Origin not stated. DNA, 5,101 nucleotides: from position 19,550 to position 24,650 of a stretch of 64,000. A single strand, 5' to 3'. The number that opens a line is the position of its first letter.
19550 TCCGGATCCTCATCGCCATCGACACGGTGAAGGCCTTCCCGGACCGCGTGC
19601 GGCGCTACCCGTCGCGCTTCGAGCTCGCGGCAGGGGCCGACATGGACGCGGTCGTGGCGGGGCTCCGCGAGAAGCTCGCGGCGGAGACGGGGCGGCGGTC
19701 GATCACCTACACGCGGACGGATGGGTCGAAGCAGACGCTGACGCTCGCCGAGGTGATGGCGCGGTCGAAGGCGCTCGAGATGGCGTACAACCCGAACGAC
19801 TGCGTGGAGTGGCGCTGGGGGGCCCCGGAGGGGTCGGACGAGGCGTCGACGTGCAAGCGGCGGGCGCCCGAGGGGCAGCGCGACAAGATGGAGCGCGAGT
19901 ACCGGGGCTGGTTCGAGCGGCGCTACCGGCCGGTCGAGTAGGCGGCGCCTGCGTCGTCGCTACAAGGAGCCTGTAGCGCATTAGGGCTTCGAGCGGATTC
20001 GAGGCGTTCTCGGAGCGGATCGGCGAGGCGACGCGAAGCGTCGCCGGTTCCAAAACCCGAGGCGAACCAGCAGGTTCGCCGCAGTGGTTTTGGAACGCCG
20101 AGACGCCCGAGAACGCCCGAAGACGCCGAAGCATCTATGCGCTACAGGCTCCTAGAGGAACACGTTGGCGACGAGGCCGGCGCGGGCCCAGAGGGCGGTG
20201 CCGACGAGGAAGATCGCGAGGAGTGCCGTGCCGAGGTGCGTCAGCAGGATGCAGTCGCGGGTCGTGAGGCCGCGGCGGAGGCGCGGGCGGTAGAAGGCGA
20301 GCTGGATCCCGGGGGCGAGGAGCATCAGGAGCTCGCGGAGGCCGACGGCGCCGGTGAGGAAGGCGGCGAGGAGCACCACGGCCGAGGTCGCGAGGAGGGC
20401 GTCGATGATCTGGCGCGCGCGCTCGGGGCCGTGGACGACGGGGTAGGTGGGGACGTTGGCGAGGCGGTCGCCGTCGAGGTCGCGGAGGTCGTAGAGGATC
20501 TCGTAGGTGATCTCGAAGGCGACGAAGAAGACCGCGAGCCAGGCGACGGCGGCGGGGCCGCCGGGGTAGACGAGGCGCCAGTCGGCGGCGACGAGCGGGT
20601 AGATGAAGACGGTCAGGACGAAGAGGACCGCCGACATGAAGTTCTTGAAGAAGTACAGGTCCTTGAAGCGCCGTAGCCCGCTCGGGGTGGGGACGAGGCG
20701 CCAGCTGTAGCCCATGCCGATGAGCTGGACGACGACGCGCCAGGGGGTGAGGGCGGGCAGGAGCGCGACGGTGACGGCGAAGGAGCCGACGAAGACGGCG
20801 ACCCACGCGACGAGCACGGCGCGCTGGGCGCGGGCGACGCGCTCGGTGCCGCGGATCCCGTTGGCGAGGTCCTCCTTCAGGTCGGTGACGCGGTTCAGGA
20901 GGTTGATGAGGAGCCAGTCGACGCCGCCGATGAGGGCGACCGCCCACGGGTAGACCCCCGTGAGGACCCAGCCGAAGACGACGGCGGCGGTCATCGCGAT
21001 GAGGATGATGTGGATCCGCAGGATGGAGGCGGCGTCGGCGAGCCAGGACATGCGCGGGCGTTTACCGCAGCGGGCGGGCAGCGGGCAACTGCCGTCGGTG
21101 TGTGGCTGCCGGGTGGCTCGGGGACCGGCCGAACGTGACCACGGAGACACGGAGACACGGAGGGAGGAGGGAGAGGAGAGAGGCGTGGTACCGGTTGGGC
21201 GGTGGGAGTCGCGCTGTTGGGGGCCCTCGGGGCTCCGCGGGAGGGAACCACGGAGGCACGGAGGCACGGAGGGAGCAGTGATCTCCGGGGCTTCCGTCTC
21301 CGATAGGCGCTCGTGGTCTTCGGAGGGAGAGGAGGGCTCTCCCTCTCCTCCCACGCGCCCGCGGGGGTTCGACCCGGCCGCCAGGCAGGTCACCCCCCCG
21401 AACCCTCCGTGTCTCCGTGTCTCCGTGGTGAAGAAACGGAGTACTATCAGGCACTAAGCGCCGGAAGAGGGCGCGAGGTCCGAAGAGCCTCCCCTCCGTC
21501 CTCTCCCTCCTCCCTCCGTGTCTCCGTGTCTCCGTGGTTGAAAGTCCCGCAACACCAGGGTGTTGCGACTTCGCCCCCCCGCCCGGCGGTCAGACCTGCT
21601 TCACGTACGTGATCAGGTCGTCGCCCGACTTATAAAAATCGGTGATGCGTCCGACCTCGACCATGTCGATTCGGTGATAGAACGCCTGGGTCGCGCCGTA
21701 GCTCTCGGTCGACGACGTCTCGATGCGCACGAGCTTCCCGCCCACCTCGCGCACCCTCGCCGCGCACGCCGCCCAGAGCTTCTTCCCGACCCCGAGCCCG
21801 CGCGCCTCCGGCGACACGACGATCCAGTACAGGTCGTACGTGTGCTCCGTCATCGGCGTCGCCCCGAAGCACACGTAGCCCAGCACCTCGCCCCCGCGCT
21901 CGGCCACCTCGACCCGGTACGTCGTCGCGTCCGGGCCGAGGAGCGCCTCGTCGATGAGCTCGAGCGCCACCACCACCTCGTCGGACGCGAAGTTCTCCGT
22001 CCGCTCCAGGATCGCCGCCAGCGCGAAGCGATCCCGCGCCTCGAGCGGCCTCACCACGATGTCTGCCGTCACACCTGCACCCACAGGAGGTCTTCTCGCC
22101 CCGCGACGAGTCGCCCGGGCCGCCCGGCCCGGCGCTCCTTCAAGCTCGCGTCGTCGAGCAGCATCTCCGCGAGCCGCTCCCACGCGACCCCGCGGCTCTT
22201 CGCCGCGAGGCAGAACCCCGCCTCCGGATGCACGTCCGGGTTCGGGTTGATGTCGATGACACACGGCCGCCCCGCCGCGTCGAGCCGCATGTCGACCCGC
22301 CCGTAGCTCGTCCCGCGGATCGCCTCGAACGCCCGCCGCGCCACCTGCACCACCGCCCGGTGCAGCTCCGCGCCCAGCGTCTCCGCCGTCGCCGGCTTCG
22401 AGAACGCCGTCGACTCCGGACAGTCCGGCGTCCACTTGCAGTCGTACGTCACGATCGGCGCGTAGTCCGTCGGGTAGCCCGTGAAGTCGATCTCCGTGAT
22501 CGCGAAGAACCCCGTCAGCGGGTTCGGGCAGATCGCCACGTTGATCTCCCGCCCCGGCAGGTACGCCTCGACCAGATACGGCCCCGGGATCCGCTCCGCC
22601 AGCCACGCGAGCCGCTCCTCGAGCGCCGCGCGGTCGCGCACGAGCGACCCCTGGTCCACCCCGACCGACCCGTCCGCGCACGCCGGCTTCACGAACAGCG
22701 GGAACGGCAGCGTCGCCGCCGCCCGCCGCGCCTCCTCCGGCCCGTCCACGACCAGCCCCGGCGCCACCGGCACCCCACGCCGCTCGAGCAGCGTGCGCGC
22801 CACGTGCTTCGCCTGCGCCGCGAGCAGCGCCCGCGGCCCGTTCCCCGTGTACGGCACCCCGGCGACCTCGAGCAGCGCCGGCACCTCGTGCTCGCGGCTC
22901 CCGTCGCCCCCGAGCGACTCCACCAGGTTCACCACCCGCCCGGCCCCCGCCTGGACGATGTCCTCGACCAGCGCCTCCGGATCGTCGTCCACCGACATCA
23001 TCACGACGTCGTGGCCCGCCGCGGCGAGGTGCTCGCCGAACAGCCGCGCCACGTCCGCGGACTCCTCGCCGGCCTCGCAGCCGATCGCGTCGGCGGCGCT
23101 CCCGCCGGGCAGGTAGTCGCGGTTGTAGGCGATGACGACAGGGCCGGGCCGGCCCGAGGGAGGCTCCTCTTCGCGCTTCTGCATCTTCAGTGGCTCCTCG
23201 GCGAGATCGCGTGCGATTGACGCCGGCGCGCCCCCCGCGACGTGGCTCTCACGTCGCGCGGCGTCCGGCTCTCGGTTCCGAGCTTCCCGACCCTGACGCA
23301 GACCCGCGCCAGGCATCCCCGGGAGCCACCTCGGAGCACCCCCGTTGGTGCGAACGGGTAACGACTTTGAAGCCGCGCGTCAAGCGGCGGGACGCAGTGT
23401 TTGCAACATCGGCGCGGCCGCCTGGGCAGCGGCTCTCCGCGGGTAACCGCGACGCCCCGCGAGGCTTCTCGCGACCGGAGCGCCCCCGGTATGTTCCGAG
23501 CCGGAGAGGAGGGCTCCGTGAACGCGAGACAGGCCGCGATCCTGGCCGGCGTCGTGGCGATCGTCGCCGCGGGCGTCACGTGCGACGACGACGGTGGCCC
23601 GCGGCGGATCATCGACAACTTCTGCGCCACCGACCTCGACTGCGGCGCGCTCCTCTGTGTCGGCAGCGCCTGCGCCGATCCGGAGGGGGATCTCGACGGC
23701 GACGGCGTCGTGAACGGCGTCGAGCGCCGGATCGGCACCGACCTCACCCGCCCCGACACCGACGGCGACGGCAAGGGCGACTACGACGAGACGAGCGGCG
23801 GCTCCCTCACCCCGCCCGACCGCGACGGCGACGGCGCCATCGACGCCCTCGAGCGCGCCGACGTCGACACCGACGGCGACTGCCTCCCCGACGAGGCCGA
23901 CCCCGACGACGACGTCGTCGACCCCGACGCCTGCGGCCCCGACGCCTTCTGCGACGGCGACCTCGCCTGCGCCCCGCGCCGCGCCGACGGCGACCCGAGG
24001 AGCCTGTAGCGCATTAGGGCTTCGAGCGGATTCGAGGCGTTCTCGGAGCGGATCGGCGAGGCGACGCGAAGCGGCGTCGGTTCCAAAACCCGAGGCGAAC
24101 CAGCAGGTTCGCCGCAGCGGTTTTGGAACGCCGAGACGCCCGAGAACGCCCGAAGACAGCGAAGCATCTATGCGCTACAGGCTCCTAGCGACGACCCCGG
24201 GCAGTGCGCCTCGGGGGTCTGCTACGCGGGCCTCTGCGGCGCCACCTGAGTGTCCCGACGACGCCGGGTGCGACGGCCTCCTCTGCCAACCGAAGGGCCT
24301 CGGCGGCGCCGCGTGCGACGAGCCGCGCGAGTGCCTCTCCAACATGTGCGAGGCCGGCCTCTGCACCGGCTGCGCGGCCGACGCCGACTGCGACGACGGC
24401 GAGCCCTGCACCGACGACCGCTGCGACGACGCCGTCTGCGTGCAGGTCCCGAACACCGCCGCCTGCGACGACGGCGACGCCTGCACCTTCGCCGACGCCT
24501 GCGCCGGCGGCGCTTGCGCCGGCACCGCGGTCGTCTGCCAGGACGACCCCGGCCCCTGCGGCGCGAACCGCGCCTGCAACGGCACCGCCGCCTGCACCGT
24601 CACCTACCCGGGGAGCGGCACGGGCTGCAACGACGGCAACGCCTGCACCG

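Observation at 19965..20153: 189-bp MITE family with perfect 17-bp terminal inverted repeats, two copies 4 kb apart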

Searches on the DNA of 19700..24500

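Call 10: search_rna_families(source=window, start=19700, end=24500, threshold=evalue, max_evalue=1)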
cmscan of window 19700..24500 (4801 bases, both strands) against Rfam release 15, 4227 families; matches with E-value up to 1: 0.
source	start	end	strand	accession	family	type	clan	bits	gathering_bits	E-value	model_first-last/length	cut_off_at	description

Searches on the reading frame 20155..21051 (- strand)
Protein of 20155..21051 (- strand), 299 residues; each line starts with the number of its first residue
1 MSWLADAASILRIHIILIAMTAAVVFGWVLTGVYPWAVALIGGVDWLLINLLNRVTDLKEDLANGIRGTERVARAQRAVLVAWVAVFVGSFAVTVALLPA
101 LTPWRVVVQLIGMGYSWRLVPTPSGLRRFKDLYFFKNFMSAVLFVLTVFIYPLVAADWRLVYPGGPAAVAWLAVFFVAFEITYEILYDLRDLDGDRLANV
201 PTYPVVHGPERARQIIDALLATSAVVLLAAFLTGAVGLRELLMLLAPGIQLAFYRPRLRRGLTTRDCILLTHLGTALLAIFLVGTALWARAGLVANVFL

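Call 11: find_encoding_contigs(protein=window:20155-21051:-, flank=10000, max_places=6)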
Protein seq(299 aa) (299 aa): no gene with exactly this product is on record in the collection.

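Call 33: find_homologous_proteins(query=window:20155-21051:-, max_evalue=1e-20)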
Query seq(299 aa) (299 aa): 506 proteins with E <= 1e-20 among 8000 candidates; the best 120 are listed.
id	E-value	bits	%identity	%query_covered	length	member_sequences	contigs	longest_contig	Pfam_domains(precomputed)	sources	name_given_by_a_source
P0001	3.2e-186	636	100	100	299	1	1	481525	PF01040.24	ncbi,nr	ncbi:MAG: UbiA family prenyltransferase [Deltaproteobacteria bacterium]|nr:UbiA family prenyltransfe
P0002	4.9e-169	579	88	100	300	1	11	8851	PF01040.24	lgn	-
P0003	1.6e-140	486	77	99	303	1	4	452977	PF01040.24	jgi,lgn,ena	-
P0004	6.0e-139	481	77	99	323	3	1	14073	PF01040.24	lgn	-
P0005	2.8e-138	478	74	99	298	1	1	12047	PF01040.24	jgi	-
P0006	5.0e-138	478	76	99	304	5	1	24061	PF01040.24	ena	-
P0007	7.1e-137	474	73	99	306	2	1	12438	PF01040.24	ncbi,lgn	-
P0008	1.6e-136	473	76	99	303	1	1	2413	PF01040.24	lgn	-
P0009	2.2e-135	469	74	99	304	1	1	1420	PF01040.24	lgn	-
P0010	1.9e-133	462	74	99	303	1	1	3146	PF01040.24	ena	-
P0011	4.7e-133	461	74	99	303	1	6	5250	PF01040.24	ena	-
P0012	3.8e-132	458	72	99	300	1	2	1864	PF01040.24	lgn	-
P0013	2.3e-131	456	73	99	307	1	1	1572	PF01040.24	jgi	-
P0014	4.2e-131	455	71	99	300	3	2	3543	PF01040.24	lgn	-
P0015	3.7e-128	445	71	99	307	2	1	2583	PF01040.24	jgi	jgi:4-hydroxybenzoate polyprenyltransferase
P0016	4.3e-127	442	73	99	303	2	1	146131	PF01040.24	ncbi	-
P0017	2.6e-122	426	69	100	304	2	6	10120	PF01040.24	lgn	-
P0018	3.3e-122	426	68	100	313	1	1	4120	PF01040.24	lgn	-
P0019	2.4e-121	423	66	99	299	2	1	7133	PF01040.24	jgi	-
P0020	3.3e-121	422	67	99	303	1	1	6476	PF01040.24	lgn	-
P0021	3.4e-121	422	68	99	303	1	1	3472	PF01040.24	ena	-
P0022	9.0e-121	421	68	100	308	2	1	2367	PF01040.24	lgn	-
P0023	1.6e-120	420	70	99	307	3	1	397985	PF01040.24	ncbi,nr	ncbi:MAG: UbiA family prenyltransferase [Deltaproteobacteria bacterium]|nr:UbiA family prenyltransfe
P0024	4.3e-120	419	67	99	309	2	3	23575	PF01040.24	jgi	jgi:4-hydroxybenzoate polyprenyltransferase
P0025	6.8e-120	418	67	99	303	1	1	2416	PF01040.24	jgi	jgi:4-hydroxybenzoate polyprenyltransferase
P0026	7.5e-119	415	69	97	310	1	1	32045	PF01040.24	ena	-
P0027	8.2e-119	414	66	98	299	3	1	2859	PF01040.24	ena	-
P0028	1.2e-118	414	64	100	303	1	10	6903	PF01040.24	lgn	-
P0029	1.5e-118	414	68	98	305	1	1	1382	PF01040.24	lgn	-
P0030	2.4e-118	413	67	99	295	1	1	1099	PF01040.24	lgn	-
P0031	4.7e-118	412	65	99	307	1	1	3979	PF01040.24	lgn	-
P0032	5.3e-118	412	66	100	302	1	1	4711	PF01040.24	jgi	jgi:4-hydroxybenzoate polyprenyltransferase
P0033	1.7e-117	410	64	100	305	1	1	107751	PF01040.24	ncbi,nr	ncbi:MAG: UbiA prenyltransferase family protein [Deltaproteobacteria bacterium]|nr:UbiA prenyltransf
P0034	2.0e-117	410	65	100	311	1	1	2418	PF01040.24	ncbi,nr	ncbi:MAG: UbiA family prenyltransferase [Myxococcales bacterium]|nr:UbiA family prenyltransferase [M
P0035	2.5e-117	410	65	100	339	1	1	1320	PF01040.24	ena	-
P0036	6.1e-117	408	64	100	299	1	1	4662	PF01040.24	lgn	-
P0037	9.4e-117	408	64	100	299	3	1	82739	PF01040.24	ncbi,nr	ncbi:MAG: UbiA family prenyltransferase [Deltaproteobacteria bacterium]|nr:UbiA family prenyltransfe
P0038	2.0e-116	407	66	99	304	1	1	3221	PF01040.24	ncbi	-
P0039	2.2e-116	406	67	99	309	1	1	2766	PF01040.24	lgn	-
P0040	4.6e-116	405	65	99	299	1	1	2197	PF01040.24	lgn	-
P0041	5.7e-116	405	66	99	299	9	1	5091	PF01040.24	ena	-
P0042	5.9e-116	405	67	99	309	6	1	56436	PF01040.24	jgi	jgi:4-hydroxybenzoate polyprenyltransferase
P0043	7.0e-116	405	63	100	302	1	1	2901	PF01040.24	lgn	-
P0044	9.1e-116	404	65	99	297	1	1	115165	PF01040.24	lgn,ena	-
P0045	1.9e-115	403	62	100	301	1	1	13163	PF01040.24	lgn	-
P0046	2.3e-115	403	65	100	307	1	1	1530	PF01040.24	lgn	-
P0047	2.5e-115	403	66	97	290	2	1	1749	PF01040.24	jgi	jgi:4-hydroxybenzoate polyprenyltransferase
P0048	4.4e-115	402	66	99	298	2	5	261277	PF01040.24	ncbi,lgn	-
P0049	1.9e-114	400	65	100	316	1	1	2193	PF01040.24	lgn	-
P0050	2.2e-114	400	63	99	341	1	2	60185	PF01040.24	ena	-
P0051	3.1e-114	399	64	99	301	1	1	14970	PF01040.24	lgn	-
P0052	4.5e-114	399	63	99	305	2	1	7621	PF01040.24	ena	-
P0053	4.9e-114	399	65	99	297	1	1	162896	PF01040.24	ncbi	ncbi:MAG: UbiA family prenyltransferase [Myxococcota bacterium]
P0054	5.4e-114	399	65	99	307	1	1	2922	PF01040.24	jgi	jgi:4-hydroxybenzoate polyprenyltransferase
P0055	6.1e-114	398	66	99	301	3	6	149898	PF01040.24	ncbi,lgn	-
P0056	7.0e-114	398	63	100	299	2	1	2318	PF01040.24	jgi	jgi:4-hydroxybenzoate polyprenyltransferase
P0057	8.4e-114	398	65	100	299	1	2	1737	PF01040.24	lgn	-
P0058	2.1e-113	397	67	100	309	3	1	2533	PF01040.24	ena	-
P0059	2.2e-113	397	65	97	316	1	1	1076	PF01040.24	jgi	jgi:4-hydroxybenzoate polyprenyltransferase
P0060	4.7e-113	396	64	99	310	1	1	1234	PF01040.24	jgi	jgi:4-hydroxybenzoate polyprenyltransferase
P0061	5.2e-113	395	63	99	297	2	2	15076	PF01040.24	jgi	-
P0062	8.7e-113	395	64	99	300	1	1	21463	PF01040.24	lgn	-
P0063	9.2e-113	395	63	100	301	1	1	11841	PF01040.24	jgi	-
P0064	1.3e-112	394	63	99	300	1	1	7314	PF01040.24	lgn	-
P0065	1.5e-112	394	63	100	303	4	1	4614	PF01040.24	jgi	jgi:4-hydroxybenzoate polyprenyltransferase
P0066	1.5e-112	394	63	100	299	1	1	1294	PF01040.24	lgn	-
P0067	1.7e-112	394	66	94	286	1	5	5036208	PF01040.24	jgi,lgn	-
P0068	1.8e-112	394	61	97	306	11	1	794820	PF01040.24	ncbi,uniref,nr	ncbi:UbiA family prenyltransferase [Polyangium sp. 6x1]|uniref:UbiA family prenyltransferase n=1 Tax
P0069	4.1e-112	392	63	99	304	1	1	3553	PF01040.24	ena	-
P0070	5.9e-112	392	63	99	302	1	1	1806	PF01040.24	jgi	jgi:4-hydroxybenzoate polyprenyltransferase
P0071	6.6e-112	392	64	97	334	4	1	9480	PF01040.24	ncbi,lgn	-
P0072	6.7e-112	392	64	100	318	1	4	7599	PF01040.24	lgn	-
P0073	8.9e-112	391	62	100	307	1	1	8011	PF01040.24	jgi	jgi:4-hydroxybenzoate polyprenyltransferase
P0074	1.1e-111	391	62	100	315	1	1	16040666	PF01040.24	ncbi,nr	ncbi:UbiA prenyltransferase family protein [Minicystis rosea]|nr:UbiA prenyltransferase family prote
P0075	1.2e-111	391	65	100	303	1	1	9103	PF01040.24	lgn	-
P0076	1.2e-111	391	63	97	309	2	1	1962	PF01040.24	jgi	-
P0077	1.3e-111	391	66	97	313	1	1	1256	PF01040.24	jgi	jgi:4-hydroxybenzoate polyprenyltransferase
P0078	1.3e-111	391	66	98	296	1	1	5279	PF01040.24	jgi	jgi:4-hydroxybenzoate polyprenyltransferase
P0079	2.0e-111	390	63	99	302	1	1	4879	PF01040.24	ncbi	-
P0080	2.0e-111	390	64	99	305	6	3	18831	PF01040.24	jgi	jgi:4-hydroxybenzoate polyprenyltransferase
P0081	2.3e-111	390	65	99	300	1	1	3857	PF01040.24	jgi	-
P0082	2.4e-111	390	63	100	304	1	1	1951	PF01040.24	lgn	-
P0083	2.4e-111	390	65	99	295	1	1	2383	PF01040.24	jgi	jgi:4-hydroxybenzoate polyprenyltransferase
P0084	4.0e-111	389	63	100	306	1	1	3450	PF01040.24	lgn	-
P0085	4.3e-111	389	61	100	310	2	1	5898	PF01040.24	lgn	-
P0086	6.1e-111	389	63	99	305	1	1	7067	PF01040.24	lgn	-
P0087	6.2e-111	389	64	100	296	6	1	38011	PF01040.24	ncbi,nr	ncbi:MAG: UbiA family prenyltransferase [Myxococcales bacterium]|nr:UbiA family prenyltransferase [M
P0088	8.0e-111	388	63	99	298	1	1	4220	PF01040.24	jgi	jgi:4-hydroxybenzoate polyprenyltransferase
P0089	1.4e-110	387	63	100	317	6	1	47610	PF01040.24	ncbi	-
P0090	1.5e-110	387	60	99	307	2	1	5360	PF01040.24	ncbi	-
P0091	1.7e-110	387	63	100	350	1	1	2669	PF01040.24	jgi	jgi:4-hydroxybenzoate polyprenyltransferase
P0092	1.9e-110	387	61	99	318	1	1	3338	PF01040.24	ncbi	-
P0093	2.0e-110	387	63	100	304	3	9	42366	PF01040.24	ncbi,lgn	-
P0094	2.1e-110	387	65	100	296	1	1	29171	PF01040.24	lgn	-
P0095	2.2e-110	387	64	97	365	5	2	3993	PF01040.24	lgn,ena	-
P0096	2.2e-110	387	63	100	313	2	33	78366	PF01040.24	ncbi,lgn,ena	-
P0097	2.3e-110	387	63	100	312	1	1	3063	PF01040.24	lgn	-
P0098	2.6e-110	387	63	100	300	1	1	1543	PF01040.24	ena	-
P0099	2.8e-110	386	63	97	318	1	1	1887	PF01040.24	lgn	-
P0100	2.9e-110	386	64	99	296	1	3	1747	PF01040.24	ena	-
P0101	3.3e-110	386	63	97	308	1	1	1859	PF01040.24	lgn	-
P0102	3.7e-110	386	62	100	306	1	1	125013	PF01040.24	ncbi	ncbi:MAG: UbiA family prenyltransferase [Byssovorax sp.]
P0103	3.8e-110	386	63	100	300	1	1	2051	PF01040.24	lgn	-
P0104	4.4e-110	386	66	99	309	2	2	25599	PF01040.24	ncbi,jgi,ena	jgi:4-hydroxybenzoate polyprenyltransferase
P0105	5.0e-110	386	62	99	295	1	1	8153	PF01040.24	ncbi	-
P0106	5.4e-110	386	60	99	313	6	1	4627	PF01040.24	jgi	jgi:4-hydroxybenzoate polyprenyltransferase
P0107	5.7e-110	385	64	100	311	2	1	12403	PF01040.24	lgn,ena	-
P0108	5.9e-110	385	61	100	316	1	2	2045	PF01040.24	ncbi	ncbi:MAG: hypothetical protein NVS3B20_20280 [Polyangiales bacterium]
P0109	7.7e-110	385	62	99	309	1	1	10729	PF01040.24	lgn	-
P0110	9.2e-110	385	64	99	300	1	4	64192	PF01040.24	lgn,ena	-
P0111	1.0e-109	385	61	100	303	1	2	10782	PF01040.24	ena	-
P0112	1.0e-109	385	63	100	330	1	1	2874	PF01040.24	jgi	jgi:4-hydroxybenzoate polyprenyltransferase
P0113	1.1e-109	384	63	99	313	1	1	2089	PF01040.24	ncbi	-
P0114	1.2e-109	384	63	97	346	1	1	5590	PF01040.24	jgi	jgi:4-hydroxybenzoate polyprenyltransferase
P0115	1.3e-109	384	63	97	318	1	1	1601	PF01040.24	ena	-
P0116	1.4e-109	384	64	99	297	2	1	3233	PF01040.24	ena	-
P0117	1.5e-109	384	62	100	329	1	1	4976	PF01040.24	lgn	-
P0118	1.6e-109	384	63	99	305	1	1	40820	PF01040.24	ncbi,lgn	-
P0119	1.7e-109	384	61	97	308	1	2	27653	PF01040.24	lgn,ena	-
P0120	1.8e-109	384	64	100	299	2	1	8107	PF01040.24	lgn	-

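Call 35: find_encoding_contigs(protein=P0002, flank=3000, max_places=4)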
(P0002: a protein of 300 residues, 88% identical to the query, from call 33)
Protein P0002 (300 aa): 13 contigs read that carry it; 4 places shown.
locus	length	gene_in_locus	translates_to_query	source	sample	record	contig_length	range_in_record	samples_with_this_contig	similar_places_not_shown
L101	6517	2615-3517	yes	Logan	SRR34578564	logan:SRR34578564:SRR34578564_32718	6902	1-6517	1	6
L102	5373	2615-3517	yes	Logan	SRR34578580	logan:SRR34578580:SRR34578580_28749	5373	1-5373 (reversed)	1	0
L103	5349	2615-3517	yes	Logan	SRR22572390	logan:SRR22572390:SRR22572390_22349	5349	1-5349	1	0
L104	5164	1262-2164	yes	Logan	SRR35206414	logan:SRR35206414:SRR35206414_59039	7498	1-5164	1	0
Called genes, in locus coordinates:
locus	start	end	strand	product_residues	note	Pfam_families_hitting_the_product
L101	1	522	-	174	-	?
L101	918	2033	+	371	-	PF07478:Dala_Dala_lig_C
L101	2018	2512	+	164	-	PF00583:Acetyltransf_1, PF13673:Acetyltransf_10, PF13508:Acetyltransf_7, PF14542:Acetyltransf_CG (faint)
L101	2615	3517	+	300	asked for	PF01040:UbiA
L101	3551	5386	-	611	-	-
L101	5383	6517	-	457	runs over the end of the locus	PF12913:SH3_6, PF00877:NLPC_P60 (weak)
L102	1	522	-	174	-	?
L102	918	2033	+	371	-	PF07478:Dala_Dala_lig_C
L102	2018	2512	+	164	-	PF00583:Acetyltransf_1, PF13673:Acetyltransf_10, PF13508:Acetyltransf_7, PF14542:Acetyltransf_CG (faint)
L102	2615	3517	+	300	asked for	PF01040:UbiA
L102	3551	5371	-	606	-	?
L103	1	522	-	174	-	?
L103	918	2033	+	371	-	PF07478:Dala_Dala_lig_C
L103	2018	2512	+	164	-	PF00583:Acetyltransf_1, PF13673:Acetyltransf_10, PF13508:Acetyltransf_7, PF14542:Acetyltransf_CG (faint)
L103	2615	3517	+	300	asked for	PF01040:UbiA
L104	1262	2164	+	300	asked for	PF01040:UbiA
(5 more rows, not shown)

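Call 40: list_cluster_members(proteins=[P0001])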
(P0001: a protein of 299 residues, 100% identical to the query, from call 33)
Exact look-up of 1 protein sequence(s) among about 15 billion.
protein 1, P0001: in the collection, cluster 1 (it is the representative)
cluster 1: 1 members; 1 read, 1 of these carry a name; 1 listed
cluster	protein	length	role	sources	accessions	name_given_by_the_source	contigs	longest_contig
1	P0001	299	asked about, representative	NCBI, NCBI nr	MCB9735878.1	MAG: UbiA family prenyltransferase [Deltaproteobacteria bacterium] | UbiA family prenyltransferase [Deltaproteobacteria bacterium]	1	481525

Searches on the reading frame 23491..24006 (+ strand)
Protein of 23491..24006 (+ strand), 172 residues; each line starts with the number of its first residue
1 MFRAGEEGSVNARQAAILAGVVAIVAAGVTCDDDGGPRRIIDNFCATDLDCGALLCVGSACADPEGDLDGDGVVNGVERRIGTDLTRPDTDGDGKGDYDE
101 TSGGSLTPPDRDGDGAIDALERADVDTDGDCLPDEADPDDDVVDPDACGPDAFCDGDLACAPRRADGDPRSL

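Call 55: search_protein_representatives(protein=window:23491-24006:+)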
Query: 172 residues. Proteins with E-value up to 0.001 (for the whole library): 2291; up to 1e-10: 445; up to 1e-30: 22. The best 150 are listed.
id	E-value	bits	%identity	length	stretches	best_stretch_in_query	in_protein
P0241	7.0e-119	410.8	49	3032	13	62-139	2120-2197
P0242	1.6e-103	360.7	99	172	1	1-172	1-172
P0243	1.6e-66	240.1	47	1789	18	55-141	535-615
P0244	8.1e-65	234.5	48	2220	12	64-148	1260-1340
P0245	3.7e-62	225.8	46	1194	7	53-150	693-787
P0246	1.3e-58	214.2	46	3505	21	66-123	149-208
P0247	4.2e-55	202.8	48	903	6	67-162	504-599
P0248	3.3e-45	170.6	49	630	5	64-141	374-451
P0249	1.8e-42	161.7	45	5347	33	60-123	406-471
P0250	2.0e-42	161.5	46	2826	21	63-136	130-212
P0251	8.9e-42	159.4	49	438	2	20-150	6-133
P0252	3.8e-41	157.3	47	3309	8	63-140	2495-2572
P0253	1.3e-40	155.6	47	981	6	50-140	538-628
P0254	4.3e-35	137.6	45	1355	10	63-147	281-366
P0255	8.0e-34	133.5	46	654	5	67-153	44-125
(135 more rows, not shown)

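Call 58: find_encoding_contigs(protein=P0242, flank=10000, max_places=5)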
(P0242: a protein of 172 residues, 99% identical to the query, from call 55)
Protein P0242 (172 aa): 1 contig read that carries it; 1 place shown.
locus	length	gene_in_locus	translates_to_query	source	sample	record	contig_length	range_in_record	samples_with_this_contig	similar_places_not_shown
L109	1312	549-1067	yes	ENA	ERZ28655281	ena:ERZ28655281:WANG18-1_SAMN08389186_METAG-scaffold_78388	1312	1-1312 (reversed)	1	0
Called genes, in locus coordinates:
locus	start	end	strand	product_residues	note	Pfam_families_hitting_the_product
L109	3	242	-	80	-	?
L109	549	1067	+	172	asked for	-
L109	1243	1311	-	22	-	?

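Call 74: search_protein_families(library=pfam, proteins=[window:23491-24006:+], max_evalue=0.01)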
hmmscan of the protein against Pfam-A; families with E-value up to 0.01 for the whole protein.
window:23491-24006:+ (172 aa): 0 families
